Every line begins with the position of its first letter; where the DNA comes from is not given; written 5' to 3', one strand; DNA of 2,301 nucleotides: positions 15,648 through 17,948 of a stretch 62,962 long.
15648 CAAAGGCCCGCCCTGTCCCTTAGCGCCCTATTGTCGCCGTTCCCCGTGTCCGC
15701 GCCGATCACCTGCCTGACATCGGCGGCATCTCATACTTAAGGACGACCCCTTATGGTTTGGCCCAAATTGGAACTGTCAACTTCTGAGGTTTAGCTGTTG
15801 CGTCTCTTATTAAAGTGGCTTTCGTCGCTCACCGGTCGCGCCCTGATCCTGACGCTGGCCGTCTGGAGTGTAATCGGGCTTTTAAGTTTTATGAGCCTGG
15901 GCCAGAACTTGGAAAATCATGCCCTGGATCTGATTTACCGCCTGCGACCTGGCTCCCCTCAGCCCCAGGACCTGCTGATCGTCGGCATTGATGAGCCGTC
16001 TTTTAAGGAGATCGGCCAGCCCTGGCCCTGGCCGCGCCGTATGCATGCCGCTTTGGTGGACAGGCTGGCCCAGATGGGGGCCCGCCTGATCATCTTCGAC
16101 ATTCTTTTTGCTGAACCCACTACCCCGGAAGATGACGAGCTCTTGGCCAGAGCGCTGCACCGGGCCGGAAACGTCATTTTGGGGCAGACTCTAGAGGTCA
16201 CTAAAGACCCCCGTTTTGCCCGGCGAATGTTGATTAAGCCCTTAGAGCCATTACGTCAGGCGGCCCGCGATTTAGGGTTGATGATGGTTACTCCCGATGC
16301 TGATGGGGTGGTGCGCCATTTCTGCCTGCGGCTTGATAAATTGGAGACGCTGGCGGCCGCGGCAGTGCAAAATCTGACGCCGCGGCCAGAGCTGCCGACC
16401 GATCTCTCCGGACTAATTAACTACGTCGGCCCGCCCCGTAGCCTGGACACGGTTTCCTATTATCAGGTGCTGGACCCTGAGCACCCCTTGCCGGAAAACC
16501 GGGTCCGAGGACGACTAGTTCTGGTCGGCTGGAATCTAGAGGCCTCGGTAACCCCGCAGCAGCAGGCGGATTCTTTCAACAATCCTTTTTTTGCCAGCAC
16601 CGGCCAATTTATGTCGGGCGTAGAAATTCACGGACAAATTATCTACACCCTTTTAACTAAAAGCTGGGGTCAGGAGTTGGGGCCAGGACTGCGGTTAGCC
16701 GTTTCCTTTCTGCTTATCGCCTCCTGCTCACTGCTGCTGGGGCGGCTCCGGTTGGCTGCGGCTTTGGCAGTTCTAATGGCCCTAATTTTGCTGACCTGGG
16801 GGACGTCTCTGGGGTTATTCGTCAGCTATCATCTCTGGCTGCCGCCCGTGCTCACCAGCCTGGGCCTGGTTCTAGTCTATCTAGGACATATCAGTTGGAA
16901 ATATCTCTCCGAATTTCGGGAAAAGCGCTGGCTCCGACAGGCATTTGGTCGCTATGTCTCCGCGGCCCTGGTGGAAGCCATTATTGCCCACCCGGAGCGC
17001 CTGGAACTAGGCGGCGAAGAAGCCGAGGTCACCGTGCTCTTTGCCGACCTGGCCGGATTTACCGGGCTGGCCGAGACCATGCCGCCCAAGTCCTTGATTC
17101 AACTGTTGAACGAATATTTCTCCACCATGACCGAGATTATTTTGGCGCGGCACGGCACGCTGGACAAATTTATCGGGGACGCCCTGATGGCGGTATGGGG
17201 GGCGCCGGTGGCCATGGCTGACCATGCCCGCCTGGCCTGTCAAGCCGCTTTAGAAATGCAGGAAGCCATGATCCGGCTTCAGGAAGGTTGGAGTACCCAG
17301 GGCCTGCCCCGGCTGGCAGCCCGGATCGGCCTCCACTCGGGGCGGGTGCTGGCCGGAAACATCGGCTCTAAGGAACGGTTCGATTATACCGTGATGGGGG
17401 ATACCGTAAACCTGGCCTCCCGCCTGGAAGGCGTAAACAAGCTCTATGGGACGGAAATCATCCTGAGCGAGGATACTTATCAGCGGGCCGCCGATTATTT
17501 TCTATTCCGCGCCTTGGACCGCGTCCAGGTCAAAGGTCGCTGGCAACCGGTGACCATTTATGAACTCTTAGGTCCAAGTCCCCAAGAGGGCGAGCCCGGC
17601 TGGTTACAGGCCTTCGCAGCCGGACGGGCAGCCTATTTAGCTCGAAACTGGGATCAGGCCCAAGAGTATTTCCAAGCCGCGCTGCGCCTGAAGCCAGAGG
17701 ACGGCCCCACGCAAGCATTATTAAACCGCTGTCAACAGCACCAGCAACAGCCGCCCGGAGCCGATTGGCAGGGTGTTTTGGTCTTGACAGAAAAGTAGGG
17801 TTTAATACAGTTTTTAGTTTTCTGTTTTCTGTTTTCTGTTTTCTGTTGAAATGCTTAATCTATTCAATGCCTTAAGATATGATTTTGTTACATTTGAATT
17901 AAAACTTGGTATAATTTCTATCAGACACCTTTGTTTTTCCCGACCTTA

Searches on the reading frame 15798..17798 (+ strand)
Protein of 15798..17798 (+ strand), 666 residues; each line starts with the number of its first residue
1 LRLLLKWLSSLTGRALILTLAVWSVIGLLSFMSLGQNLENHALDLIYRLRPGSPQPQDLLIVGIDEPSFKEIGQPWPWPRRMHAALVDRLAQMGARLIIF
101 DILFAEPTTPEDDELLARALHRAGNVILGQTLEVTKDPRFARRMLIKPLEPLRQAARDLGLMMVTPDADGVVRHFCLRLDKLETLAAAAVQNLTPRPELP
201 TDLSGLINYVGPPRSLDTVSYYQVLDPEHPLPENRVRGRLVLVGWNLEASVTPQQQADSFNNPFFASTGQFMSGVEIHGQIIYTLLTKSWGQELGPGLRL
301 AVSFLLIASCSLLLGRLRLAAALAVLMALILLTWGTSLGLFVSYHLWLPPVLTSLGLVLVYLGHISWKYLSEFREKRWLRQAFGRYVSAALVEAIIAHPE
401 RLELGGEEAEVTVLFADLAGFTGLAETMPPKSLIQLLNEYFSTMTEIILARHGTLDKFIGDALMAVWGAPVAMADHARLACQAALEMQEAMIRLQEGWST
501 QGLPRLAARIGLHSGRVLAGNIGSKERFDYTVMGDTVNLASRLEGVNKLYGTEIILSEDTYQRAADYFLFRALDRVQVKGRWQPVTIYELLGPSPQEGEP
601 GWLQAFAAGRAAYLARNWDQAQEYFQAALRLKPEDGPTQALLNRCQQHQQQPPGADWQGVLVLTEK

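Call 7: search_protein_families(library=pfam, proteins=[window:15798-17798:+], max_evalue=0.001)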
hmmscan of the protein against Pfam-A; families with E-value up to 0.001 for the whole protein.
window:15798-17798:+ (666 aa): 3 families
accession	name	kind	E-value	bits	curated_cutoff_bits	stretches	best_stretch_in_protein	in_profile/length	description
PF05226.16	CHASE2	-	1.2e-46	159.8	26.3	1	25-307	6-248/257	CHASE2 domain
PF00211.25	Guanylate_cyc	-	2.3e-30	106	21.9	1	409-588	7-179/183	Adenylate and Guanylate cyclase catalytic domain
PF07719.23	TPR_2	-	0.00073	19.9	27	1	606-635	5-34/34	Tetratricopeptide repeat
